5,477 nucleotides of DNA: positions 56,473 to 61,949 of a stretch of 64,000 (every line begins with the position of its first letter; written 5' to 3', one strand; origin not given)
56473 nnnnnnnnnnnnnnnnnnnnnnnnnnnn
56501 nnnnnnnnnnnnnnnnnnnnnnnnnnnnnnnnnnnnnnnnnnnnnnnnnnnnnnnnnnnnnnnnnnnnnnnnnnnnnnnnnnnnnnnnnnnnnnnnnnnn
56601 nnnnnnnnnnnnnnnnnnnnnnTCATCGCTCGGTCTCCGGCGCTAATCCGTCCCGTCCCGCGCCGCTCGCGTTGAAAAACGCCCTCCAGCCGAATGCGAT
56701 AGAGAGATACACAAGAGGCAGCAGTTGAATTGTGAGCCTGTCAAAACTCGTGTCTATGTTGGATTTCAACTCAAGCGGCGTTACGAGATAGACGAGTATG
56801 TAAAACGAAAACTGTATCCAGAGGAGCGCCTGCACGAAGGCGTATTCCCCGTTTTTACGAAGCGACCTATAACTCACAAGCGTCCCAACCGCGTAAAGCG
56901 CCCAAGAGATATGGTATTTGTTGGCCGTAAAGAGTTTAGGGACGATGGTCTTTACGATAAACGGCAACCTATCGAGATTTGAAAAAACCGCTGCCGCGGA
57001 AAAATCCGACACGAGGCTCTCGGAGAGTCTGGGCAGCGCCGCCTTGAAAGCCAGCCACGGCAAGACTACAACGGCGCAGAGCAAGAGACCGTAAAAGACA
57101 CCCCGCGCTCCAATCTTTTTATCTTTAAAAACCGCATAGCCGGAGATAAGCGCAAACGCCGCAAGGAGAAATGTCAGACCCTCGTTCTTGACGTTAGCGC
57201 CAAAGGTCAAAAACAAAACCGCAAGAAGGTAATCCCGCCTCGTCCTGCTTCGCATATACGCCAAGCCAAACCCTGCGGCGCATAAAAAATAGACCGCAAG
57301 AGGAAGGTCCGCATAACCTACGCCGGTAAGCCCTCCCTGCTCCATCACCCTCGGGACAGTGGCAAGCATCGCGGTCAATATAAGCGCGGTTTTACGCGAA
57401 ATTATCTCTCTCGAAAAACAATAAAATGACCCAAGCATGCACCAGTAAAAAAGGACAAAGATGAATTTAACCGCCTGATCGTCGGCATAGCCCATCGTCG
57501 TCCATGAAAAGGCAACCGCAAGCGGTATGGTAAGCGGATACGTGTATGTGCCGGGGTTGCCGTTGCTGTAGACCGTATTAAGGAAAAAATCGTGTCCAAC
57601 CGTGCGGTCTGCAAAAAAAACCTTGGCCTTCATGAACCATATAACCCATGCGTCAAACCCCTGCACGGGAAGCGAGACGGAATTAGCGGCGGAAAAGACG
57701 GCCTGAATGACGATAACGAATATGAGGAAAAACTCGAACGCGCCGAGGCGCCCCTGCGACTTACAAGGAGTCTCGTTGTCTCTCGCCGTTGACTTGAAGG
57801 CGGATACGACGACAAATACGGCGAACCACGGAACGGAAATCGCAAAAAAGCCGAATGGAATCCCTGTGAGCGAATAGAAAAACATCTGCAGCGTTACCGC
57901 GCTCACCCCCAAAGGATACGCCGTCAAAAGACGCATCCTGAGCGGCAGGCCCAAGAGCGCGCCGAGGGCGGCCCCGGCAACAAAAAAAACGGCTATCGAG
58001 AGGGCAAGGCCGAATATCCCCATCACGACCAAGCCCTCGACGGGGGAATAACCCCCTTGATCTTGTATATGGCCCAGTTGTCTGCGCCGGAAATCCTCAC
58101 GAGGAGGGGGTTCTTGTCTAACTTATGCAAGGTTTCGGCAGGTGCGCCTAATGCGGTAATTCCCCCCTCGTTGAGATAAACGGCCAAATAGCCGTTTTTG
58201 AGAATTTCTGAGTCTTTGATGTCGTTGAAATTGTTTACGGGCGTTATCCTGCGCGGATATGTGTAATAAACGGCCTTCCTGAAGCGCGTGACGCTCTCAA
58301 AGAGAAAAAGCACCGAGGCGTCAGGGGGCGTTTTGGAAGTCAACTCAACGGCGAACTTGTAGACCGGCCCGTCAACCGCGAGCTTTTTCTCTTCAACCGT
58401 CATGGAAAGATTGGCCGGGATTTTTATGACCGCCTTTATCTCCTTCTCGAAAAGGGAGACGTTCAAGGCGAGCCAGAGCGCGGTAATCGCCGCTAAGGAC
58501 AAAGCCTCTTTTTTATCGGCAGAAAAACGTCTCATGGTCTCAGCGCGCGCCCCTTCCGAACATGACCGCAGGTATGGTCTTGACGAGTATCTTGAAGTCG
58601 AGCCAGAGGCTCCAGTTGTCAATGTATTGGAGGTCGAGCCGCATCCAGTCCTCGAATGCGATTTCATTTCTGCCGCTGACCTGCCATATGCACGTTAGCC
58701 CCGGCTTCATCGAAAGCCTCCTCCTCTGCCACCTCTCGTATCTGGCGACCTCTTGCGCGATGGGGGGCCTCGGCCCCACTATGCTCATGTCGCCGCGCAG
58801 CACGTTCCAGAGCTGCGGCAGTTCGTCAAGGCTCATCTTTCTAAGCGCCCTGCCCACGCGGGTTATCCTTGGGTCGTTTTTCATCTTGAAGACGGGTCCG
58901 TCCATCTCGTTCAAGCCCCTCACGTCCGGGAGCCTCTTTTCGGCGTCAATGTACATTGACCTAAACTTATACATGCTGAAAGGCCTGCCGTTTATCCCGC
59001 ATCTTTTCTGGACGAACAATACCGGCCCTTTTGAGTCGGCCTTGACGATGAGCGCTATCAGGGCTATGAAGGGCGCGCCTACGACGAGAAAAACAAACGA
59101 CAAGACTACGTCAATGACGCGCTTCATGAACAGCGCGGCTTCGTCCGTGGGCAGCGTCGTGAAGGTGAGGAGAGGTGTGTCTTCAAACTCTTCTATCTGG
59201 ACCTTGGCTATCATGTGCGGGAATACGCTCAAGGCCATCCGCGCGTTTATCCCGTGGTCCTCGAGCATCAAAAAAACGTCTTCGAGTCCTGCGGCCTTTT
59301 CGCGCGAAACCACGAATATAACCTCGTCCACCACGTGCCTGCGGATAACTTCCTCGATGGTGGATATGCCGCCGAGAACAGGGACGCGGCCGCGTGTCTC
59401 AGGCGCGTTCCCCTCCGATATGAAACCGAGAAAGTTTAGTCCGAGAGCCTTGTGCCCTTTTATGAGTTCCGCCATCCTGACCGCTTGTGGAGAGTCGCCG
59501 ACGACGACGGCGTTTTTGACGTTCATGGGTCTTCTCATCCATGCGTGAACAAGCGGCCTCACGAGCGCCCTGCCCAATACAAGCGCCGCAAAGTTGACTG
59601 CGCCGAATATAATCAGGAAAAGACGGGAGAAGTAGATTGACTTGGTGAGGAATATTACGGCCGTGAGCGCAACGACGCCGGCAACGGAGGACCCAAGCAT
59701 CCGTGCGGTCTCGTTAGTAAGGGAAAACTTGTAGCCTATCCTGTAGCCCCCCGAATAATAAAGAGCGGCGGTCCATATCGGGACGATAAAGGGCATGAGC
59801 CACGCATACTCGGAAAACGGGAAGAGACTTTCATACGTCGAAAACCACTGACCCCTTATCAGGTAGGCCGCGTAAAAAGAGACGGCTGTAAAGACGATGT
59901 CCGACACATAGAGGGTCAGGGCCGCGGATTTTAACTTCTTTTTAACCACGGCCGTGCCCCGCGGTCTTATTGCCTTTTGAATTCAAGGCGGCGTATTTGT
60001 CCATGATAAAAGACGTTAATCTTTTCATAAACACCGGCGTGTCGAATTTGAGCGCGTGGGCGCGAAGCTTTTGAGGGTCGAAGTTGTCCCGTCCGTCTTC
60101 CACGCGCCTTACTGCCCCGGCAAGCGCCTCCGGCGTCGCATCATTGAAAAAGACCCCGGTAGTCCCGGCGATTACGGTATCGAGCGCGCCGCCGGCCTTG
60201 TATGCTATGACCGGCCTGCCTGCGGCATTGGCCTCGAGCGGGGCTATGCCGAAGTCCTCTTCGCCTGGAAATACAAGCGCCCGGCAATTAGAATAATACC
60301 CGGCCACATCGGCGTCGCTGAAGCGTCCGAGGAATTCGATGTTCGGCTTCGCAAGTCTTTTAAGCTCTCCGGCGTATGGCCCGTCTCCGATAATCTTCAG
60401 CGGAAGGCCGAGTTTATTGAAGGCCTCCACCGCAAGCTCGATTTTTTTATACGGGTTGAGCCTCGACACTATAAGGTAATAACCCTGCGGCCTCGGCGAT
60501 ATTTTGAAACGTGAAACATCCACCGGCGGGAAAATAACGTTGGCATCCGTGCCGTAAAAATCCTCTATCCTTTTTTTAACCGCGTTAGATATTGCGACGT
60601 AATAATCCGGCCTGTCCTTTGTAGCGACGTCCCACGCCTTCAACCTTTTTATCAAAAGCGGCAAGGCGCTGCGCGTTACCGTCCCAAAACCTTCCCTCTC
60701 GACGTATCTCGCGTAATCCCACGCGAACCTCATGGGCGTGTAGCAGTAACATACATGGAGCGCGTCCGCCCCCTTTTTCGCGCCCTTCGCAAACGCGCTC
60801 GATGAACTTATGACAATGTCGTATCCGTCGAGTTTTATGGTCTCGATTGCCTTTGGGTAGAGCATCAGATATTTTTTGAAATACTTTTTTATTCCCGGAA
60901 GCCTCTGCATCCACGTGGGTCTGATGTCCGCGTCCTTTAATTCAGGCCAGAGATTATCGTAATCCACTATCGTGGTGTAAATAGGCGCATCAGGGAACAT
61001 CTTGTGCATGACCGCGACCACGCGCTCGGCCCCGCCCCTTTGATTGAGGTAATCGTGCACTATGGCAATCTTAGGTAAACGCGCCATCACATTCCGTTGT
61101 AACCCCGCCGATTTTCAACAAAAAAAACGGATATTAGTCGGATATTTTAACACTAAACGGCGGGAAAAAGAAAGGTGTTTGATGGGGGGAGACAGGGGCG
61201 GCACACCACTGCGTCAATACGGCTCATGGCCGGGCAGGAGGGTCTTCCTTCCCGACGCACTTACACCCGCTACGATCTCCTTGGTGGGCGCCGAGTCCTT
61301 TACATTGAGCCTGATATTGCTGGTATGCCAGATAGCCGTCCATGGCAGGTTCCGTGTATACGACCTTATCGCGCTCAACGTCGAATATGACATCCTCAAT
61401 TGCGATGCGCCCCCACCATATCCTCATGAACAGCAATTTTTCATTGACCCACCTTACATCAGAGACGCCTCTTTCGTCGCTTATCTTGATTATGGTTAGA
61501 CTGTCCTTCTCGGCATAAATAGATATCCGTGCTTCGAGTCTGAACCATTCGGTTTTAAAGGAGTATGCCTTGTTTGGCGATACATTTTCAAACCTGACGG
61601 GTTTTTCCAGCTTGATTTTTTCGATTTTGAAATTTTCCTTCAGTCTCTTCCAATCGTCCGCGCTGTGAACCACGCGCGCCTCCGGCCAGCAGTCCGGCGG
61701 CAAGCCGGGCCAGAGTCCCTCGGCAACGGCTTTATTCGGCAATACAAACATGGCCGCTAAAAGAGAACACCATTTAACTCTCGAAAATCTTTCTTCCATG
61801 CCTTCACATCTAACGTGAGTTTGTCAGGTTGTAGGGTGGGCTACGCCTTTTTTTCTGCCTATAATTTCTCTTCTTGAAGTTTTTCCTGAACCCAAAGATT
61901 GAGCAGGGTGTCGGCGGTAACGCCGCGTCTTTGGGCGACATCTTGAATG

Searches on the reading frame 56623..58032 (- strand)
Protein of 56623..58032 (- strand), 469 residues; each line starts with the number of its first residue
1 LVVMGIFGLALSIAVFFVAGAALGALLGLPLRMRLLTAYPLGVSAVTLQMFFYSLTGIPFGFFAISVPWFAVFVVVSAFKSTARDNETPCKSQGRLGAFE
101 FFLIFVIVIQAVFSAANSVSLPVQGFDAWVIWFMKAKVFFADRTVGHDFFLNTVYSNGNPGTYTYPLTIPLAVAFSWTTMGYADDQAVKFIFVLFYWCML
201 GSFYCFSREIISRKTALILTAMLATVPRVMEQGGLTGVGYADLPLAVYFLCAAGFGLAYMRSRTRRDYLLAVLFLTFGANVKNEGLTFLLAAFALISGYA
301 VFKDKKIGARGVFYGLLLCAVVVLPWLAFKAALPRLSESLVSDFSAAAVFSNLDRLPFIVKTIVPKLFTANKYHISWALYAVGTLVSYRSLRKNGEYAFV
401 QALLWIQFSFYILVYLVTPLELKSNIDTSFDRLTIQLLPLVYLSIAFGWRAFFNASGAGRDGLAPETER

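Call 87: search_protein_families(library=pfam, proteins=[window:56623-58032:-], max_evalue=0.00001)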
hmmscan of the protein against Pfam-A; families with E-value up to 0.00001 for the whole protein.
window:56623-58032:- (469 aa): 1 family
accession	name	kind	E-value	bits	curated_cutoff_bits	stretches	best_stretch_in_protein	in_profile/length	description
PF13231.12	PMT_2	-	4.2e-08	34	26.1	1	177-328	14-159/160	Dolichyl-phosphate-mannose-protein mannosyltransferase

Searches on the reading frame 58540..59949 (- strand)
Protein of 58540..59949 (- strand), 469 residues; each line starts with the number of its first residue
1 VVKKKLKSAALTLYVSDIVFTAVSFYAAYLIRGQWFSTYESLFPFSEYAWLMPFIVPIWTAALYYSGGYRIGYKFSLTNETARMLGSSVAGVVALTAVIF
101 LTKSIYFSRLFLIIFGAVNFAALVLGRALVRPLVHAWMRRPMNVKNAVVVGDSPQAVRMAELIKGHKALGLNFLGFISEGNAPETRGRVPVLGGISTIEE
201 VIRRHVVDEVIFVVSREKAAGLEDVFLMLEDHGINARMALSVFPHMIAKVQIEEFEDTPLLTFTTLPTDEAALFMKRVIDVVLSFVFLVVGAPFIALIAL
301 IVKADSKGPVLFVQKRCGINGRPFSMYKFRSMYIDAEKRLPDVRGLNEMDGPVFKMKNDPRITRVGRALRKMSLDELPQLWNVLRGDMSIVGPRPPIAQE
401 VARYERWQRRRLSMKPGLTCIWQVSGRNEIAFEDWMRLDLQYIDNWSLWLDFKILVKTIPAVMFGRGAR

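Call 87: search_protein_families(library=pfam, proteins=[window:58540-59949:-], max_evalue=0.00001)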
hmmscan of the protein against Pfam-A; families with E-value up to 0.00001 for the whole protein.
window:58540-59949:- (469 aa): 2 families
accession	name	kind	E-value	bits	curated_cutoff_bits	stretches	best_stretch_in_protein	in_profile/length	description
PF02397.22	Bac_transf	-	4.4e-72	241.8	27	1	276-463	1-178/179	Bacterial sugar transferase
PF13727.12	CoA_binding_3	-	3.2e-18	66.8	25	1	67-238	4-173/175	CoA-binding domain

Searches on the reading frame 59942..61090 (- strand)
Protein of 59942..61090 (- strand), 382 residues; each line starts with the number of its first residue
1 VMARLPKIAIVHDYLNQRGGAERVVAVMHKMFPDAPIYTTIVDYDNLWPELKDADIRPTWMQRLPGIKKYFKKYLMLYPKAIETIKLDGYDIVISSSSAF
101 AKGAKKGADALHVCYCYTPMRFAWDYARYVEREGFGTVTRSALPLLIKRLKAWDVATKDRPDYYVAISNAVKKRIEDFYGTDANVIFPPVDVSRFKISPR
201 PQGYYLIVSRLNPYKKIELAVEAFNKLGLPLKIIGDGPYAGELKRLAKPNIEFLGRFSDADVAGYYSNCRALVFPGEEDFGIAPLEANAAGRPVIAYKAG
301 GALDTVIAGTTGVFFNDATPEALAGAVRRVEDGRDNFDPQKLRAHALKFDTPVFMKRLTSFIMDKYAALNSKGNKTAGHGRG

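Call 87: search_protein_families(library=pfam, proteins=[window:59942-61090:-], max_evalue=0.00001)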
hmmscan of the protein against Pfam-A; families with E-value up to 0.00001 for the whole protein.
window:59942-61090:- (382 aa): 3 families
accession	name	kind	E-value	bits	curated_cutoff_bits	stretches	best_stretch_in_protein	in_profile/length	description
PF00534.26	Glycos_transf_1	-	1.3e-25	90.3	26.4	1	201-334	14-159/172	Glycosyl transferases group 1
PF13692.12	Glyco_trans_1_4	-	3.2e-22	79.7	27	1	206-330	5-139/142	Glycosyl transferases group 1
PF13439.12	Glyco_transf_4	-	3.5e-08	34.1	28.5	1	19-194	2-170/170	Glycosyltransferase Family 4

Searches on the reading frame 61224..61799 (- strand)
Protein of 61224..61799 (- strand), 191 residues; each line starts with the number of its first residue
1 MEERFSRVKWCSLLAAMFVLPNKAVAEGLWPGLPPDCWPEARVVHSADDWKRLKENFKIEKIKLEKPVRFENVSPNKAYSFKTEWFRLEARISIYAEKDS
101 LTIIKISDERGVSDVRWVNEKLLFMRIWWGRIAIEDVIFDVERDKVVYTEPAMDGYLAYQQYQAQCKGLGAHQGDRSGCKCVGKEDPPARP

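Call 71: find_encoding_contigs(protein=window:61224-61799:-, flank=10000, max_places=4)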
Protein window:61224-61799:- (191 aa): no gene with exactly this product is on record in the collection.

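Call 86: search_protein_families(library=pfam, proteins=[window:61224-61799:-], max_evalue=0.001)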
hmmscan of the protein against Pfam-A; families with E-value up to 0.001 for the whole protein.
window:61224-61799:- (191 aa): 0 families
